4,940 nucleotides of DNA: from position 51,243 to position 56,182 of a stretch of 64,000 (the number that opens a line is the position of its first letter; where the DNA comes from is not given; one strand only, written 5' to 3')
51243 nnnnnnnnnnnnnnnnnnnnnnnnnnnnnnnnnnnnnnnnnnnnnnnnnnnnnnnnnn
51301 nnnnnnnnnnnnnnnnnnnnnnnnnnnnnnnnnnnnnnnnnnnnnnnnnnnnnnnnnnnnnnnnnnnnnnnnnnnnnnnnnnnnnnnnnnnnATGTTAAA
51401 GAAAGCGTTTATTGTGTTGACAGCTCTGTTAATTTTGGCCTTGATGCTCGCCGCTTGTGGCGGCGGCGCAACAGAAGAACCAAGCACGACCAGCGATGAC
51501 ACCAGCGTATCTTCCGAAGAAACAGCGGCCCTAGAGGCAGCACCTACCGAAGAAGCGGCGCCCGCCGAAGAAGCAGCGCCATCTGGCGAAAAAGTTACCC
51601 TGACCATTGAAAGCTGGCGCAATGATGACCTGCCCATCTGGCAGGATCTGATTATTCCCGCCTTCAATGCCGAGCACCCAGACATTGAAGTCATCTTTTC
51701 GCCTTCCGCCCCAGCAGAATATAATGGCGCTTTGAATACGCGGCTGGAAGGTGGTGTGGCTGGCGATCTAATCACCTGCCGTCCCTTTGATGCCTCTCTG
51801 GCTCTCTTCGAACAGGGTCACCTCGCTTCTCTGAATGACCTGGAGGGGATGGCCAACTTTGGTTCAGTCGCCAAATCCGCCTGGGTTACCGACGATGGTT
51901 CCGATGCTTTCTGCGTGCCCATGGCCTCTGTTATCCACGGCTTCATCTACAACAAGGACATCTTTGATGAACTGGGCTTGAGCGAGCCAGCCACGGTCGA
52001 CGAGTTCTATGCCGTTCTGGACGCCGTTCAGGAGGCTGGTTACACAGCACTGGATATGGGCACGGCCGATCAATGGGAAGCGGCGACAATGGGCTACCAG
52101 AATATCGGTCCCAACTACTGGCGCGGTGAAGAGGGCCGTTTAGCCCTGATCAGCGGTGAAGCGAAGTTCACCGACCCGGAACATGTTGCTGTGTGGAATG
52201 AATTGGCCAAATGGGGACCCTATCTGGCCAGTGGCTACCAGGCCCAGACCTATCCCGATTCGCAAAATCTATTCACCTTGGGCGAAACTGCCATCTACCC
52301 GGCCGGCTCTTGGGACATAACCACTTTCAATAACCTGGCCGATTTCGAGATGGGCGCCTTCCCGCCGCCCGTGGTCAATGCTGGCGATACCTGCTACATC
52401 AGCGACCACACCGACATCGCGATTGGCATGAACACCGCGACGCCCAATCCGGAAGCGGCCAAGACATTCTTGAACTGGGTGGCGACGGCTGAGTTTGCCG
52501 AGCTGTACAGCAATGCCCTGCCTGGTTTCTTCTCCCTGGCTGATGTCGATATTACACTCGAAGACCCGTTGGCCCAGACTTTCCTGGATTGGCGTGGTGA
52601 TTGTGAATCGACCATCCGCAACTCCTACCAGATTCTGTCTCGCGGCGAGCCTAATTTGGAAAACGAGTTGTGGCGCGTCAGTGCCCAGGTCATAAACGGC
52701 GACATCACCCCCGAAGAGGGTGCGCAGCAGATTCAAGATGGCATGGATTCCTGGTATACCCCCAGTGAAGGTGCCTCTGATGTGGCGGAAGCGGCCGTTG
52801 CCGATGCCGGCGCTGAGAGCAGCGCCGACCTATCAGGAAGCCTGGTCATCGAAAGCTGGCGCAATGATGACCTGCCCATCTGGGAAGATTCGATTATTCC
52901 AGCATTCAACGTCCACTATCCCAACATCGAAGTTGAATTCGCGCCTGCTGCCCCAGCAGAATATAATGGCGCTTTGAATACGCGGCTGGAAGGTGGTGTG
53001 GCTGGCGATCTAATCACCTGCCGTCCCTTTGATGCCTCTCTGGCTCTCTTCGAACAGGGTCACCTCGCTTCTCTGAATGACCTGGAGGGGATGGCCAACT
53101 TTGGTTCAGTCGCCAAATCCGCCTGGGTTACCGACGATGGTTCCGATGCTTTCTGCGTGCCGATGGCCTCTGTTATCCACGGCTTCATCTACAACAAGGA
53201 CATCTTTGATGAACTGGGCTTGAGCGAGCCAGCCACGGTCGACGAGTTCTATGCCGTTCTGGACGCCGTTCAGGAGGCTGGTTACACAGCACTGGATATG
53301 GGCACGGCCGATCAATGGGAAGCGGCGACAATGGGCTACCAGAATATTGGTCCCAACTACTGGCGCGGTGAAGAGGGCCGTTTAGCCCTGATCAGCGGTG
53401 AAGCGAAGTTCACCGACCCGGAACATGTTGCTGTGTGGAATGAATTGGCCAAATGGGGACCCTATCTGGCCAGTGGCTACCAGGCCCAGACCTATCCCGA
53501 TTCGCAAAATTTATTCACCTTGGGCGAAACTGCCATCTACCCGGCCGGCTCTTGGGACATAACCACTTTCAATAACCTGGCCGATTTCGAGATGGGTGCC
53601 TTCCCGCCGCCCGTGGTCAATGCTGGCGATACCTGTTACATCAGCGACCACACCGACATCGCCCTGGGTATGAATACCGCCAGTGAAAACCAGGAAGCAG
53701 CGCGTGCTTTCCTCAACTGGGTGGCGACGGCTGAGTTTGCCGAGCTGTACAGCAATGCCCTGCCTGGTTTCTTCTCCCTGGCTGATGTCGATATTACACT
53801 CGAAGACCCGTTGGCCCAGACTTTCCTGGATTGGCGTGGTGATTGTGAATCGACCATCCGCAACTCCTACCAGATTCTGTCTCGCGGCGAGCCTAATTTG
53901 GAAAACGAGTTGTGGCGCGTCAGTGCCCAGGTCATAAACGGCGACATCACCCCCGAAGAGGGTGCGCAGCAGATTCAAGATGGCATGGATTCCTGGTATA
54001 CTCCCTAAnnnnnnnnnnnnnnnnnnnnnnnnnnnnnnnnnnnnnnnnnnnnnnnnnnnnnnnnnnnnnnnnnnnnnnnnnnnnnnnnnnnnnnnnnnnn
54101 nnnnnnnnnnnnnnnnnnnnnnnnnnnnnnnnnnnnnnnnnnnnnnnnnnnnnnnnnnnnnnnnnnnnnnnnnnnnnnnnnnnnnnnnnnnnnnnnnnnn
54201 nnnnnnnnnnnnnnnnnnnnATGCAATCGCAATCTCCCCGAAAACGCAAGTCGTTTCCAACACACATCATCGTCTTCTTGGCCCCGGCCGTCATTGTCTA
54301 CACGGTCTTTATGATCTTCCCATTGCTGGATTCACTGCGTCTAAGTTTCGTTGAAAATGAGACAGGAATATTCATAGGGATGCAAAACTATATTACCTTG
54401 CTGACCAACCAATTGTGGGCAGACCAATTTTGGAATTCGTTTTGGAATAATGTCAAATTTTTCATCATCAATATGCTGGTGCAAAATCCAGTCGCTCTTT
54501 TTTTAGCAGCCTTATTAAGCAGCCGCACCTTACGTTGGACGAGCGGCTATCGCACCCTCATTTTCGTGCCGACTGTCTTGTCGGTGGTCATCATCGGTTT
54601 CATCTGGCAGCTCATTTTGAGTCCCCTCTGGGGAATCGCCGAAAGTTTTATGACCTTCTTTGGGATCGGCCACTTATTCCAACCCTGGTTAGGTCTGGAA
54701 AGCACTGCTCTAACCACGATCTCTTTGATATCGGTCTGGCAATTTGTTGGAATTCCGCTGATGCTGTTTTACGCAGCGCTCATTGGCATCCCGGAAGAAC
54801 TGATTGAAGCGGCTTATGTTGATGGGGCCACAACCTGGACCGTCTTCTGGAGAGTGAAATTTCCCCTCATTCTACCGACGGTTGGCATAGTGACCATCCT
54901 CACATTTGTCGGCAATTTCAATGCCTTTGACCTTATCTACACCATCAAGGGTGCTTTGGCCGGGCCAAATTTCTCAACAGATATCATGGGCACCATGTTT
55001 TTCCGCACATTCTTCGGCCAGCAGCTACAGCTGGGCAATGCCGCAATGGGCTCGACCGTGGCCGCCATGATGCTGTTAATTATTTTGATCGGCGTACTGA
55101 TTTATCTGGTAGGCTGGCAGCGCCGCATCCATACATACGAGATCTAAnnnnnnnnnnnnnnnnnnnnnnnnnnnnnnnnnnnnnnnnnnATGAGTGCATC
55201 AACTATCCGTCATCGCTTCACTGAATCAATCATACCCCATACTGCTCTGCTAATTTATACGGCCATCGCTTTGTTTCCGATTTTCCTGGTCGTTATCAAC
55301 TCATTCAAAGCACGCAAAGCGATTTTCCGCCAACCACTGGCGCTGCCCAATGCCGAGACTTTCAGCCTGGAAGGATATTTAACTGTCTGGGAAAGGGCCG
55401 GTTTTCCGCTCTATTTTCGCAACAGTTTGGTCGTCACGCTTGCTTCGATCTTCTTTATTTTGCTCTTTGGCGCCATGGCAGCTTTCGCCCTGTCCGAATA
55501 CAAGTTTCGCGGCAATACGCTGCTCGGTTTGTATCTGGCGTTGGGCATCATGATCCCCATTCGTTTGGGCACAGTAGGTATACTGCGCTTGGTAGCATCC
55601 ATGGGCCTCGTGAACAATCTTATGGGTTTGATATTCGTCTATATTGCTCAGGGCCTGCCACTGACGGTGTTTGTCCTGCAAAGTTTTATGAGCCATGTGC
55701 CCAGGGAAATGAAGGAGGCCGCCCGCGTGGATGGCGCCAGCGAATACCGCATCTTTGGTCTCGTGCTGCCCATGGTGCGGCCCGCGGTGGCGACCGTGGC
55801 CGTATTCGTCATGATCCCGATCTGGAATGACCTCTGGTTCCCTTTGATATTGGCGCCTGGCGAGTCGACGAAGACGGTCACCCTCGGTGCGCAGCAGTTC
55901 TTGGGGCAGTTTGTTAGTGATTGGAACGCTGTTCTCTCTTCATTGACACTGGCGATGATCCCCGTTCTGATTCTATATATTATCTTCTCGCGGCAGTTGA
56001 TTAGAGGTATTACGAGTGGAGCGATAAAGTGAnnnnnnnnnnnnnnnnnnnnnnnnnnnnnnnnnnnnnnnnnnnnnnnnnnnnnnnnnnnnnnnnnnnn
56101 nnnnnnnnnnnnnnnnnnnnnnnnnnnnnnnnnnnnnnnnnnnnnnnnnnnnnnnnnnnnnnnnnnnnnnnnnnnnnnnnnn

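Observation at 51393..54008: A two-module solute-binding lipoprotein created by a 1242-nt tandem duplication with a mosaic (gene-conversion-like) identity pattern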

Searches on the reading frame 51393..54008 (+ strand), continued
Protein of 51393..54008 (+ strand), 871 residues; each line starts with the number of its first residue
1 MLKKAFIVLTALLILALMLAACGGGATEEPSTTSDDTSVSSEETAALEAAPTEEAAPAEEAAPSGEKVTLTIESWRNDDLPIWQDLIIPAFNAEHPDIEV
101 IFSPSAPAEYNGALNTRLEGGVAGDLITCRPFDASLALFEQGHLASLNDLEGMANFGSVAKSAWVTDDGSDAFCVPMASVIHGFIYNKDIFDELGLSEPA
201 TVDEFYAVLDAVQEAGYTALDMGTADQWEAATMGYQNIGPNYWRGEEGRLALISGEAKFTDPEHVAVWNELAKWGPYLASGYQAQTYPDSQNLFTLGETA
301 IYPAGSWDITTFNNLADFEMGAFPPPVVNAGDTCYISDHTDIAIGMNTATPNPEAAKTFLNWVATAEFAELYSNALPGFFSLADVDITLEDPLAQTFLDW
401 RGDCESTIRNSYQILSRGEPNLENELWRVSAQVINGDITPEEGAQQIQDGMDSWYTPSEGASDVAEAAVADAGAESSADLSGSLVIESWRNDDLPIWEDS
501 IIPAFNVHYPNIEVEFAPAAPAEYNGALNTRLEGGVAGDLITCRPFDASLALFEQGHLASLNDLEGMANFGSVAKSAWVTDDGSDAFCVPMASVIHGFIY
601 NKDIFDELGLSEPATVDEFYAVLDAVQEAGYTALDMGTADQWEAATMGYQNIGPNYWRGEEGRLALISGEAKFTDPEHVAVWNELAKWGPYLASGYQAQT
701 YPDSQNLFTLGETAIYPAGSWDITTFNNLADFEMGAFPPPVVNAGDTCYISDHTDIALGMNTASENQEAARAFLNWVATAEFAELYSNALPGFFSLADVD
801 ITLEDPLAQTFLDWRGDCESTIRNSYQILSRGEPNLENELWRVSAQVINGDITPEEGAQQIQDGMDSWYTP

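Call 54: find_encoding_contigs(protein=P0006, flank=3000, max_places=1)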
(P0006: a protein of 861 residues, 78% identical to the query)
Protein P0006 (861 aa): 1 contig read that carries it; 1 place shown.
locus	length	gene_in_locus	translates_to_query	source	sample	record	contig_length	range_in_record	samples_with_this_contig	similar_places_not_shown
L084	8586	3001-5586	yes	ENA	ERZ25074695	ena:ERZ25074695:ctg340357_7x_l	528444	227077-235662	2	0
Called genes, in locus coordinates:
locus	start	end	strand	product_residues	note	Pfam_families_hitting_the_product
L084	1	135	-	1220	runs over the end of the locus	PF00082:Peptidase_S8, PF13290:CHB_HEX_C_1, PF13287:Fn3_assoc, PF13290:CHB_HEX_C_1, PF13287:Fn3_assoc, PF13290:CHB_HEX_C_1, PF13287:Fn3_assoc, PF13290:CHB_HEX_C_1, +6 more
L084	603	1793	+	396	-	PF12802:MarR_2 (weak), PF01047:MarR (weak), PF13412:HTH_24 (weak), PF00480:ROK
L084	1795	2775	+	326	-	PF00480:ROK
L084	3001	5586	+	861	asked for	PF01547:SBP_bac_1, PF13416:SBP_bac_8, PF01547:SBP_bac_1, PF13416:SBP_bac_8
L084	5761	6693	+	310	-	PF00528:BPD_transp_1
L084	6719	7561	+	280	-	PF00528:BPD_transp_1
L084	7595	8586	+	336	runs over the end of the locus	PF01408:GFO_IDH_MocA, PF03447:NAD_binding_3, PF03807:F420_oxidored (weak), PF22725:GFO_IDH_MocA_C3, PF02894:GFO_IDH_MocA_C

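Call 55: find_encoding_contigs(protein=P0007, flank=3000, max_places=1)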
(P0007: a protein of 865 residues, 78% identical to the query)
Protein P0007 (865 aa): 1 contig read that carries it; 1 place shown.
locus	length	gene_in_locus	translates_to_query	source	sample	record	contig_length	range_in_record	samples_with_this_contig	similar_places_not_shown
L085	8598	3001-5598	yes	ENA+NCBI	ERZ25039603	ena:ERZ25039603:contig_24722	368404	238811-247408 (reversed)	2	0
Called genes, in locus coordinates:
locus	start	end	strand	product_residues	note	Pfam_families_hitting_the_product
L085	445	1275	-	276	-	PF13489:Methyltransf_23, PF01209:Ubie_methyltran (weak), PF02353:CMAS, PF13847:Methyltransf_31, PF08241:Methyltransf_11, PF08242:Methyltransf_12, PF13649:Methyltransf_25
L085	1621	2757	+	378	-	PF13412:HTH_24, PF01047:MarR (weak), PF12802:MarR_2 (weak), PF00480:ROK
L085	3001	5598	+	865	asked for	PF01547:SBP_bac_1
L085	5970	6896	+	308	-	PF00528:BPD_transp_1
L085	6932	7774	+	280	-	PF00528:BPD_transp_1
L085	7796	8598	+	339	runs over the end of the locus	PF01408:GFO_IDH_MocA, PF03807:F420_oxidored (weak), PF02894:GFO_IDH_MocA_C, PF22725:GFO_IDH_MocA_C3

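Call 56: find_encoding_contigs(protein=P0025, flank=3000, max_places=1)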
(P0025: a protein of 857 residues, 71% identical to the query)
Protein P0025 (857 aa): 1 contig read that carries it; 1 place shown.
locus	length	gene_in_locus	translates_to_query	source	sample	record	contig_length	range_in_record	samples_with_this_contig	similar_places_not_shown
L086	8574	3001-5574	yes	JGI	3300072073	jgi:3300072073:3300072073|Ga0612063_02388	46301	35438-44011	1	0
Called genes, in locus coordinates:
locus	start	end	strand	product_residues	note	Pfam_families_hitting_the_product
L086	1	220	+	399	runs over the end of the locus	PF12802:MarR_2 (weak), PF13412:HTH_24 (weak), PF00480:ROK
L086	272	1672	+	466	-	-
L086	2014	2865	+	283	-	PF02585:PIG-L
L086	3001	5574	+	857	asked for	PF01547:SBP_bac_1, PF13416:SBP_bac_8, PF01547:SBP_bac_1, PF13416:SBP_bac_8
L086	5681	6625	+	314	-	PF00528:BPD_transp_1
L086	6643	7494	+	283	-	PF00528:BPD_transp_1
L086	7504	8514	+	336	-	PF01408:GFO_IDH_MocA, PF22725:GFO_IDH_MocA_C3, PF02894:GFO_IDH_MocA_C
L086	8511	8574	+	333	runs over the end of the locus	PF01408:GFO_IDH_MocA, PF02894:GFO_IDH_MocA_C, PF22725:GFO_IDH_MocA_C3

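Call 57: find_encoding_contigs(protein=P0019, flank=3000, max_places=1)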
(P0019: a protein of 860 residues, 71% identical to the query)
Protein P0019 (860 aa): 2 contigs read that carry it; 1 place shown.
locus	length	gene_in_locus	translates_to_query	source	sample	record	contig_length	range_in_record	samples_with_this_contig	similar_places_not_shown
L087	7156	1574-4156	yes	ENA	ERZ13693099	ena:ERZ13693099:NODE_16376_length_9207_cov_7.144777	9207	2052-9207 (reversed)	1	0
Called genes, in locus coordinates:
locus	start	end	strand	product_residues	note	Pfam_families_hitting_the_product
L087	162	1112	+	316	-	-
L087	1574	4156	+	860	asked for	PF01547:SBP_bac_1, PF13416:SBP_bac_8, PF13531:SBP_bac_11 (faint), PF01547:SBP_bac_1, PF13416:SBP_bac_8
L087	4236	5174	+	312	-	PF00528:BPD_transp_1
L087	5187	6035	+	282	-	PF00528:BPD_transp_1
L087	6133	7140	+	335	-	PF01408:GFO_IDH_MocA, PF22725:GFO_IDH_MocA_C3, PF02894:GFO_IDH_MocA_C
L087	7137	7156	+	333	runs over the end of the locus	PF01408:GFO_IDH_MocA, PF02894:GFO_IDH_MocA_C, PF22725:GFO_IDH_MocA_C3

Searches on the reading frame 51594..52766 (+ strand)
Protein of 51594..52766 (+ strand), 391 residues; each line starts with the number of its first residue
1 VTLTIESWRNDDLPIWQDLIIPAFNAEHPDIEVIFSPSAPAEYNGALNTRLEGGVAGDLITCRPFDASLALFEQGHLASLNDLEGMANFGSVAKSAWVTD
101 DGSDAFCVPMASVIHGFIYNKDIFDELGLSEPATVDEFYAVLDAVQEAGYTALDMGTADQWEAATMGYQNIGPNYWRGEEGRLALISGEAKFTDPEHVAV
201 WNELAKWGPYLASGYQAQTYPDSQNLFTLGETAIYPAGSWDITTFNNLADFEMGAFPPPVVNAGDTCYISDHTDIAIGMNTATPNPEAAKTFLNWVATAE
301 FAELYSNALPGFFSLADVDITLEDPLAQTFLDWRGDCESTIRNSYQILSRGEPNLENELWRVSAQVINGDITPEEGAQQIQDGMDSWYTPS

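Call 22: search_solved_structures(query=window:51594-52766:+, max_evalue=0.00001, show_alignments=2)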
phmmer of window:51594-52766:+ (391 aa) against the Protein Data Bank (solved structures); distinct sequences matched with E-value up to 0.00001: 33.
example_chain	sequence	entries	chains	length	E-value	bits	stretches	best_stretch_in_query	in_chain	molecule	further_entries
2hq0_A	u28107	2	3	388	2.5e-16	63.2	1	18-307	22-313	Sugar ABC transporter, sugar-binding protein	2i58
2heu_A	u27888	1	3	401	2.8e-16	63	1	18-307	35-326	Sugar ABC transporter, sugar-binding protein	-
2hfb_A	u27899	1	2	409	3e-16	62.9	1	19-307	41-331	Sugar ABC transporter, sugar-binding protein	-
6pql_A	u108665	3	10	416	3.2e-16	62.8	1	19-307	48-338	ABC transporter sugar-binding protein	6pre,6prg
9xor_A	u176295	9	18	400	7.9e-15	58.2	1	23-340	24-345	maltose-binding protein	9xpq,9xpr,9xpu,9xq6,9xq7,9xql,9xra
4zza_A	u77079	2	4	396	2.3e-14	56.7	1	16-312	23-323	Sugar binding protein of ABC transporter system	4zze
4zs9_A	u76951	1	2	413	2.7e-14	56.5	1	16-312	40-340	Sugar binding protein of ABC transporter system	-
3quf_A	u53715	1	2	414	2e-11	47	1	20-316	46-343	Extracellular solute-binding protein, family 1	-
8xba_A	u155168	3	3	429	4.2e-11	46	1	13-384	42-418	XylA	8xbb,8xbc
3oo7_A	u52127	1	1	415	1.1e-09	41.3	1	74-303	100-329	ABC transporter binding protein AcbH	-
3oo8_A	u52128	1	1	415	1.2e-09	41.2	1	74-303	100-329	ABC transporter binding protein AcbH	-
3oo6_A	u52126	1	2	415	1.3e-09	41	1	74-303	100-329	ABC transporter binding protein AcbH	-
3oo9_A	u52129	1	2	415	1.5e-09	40.8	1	74-303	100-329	ABC transporter binding protein AcbH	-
3ooa_A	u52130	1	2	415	1.8e-09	40.6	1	74-303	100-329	ABC transporter binding protein AcbH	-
9h0n_A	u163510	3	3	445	8.8e-09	38.3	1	102-374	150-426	Extracellular solute-binding protein, family 1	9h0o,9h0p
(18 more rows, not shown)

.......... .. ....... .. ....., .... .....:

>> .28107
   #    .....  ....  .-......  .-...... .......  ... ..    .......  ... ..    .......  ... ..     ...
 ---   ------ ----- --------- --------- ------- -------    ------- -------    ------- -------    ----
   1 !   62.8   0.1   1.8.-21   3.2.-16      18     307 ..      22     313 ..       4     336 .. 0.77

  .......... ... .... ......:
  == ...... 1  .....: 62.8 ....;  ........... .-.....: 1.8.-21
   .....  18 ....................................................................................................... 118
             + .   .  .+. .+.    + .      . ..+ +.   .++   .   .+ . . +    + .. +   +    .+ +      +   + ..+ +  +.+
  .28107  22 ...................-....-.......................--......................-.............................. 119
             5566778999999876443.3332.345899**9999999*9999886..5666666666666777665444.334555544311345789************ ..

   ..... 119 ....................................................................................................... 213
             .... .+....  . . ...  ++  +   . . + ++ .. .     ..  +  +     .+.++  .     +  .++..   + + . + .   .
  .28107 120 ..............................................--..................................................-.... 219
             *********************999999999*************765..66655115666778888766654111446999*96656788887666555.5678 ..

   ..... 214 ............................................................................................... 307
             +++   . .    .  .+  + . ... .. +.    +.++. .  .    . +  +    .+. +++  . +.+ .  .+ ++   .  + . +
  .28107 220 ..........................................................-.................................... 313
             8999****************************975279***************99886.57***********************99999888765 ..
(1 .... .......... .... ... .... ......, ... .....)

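Call 30: search_protein_families(library=ncbifam, proteins=[window:51594-52766:+], max_evalue=0.00001)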
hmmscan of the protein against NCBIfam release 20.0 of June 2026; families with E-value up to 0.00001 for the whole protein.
window:51594-52766:+ (391 aa): 2 families
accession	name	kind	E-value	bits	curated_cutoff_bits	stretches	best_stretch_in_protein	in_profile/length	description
TIGR03850.1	bind_CPR_0540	equivalog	1.5e-13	50.2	299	1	103-385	149-433/437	carbohydrate ABC transporter substrate-binding protein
TIGR03851.1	chitin_NgcE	equivalog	1e-08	34.6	399.65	1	24-383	63-437/450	N-acetylglucosamine/diacetylchitobiose ABC transporter substrate-binding protein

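Call 67: search_protein_representatives(protein=window:51594-52766:+)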
Query: 391 residues. Proteins with E-value up to 0.001 (for the whole library): 4355; up to 1e-10: 1193; up to 1e-30: 273. The best 150 are listed.
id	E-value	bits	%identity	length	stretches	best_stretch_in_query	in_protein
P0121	3.7e-146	504.0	57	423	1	2-390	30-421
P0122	5.6e-133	460.5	51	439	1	2-390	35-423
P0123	5.1e-124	431.0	71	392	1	1-263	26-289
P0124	3.2e-116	405.4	64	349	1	52-326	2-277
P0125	3.0e-114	398.9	47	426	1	1-390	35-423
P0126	3.3e-111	388.9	44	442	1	2-385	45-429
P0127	3.9e-111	388.6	46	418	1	2-388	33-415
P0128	1.0e-110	387.2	43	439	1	3-388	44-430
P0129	1.1e-110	387.1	46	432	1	1-390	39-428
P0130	6.4e-110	384.6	45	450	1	2-390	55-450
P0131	3.1e-108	379.0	46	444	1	2-390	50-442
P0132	4.2e-108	378.6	48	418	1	2-390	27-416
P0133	4.3e-106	372.0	44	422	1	1-390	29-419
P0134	9.2e-105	367.6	64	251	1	86-334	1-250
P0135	1.8e-104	366.6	45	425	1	2-385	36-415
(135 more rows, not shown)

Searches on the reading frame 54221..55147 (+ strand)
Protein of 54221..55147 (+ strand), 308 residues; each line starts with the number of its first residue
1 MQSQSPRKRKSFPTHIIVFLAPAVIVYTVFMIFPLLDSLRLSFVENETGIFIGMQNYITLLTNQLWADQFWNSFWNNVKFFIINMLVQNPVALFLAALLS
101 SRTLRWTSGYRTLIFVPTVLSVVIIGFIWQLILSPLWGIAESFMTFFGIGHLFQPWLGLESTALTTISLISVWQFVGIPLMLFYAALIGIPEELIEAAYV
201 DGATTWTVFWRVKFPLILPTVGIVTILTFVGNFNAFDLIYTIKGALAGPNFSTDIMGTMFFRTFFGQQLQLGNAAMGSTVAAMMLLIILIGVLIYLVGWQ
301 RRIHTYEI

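Call 6: search_protein_families(library=pfam, proteins=[window:54221-55147:+], max_evalue=0.01)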
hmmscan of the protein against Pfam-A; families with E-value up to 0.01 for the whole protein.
window:54221-55147:+ (308 aa): 1 family
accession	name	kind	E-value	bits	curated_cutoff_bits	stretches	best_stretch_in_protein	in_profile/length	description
PF00528.27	BPD_transp_1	-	1.7e-15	57.7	26.4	1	89-295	2-175/184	Binding-protein-dependent transport system inner membrane component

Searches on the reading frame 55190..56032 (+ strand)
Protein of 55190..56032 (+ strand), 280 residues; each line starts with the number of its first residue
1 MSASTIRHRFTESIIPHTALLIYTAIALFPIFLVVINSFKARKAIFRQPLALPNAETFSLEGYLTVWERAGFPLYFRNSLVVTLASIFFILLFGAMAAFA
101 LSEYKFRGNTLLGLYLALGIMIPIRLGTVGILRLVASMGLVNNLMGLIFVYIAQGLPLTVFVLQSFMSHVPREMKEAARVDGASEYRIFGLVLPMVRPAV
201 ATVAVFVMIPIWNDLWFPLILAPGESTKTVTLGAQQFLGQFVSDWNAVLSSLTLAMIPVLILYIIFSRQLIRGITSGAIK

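Call 6: search_protein_families(library=pfam, proteins=[window:55190-56032:+], max_evalue=0.01)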
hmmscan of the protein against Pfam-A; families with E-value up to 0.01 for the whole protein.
window:55190-56032:+ (280 aa): 1 family
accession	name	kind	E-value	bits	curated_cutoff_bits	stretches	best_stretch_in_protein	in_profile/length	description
PF00528.27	BPD_transp_1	-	3.1e-13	50.3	26.4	1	91-274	2-182/184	Binding-protein-dependent transport system inner membrane component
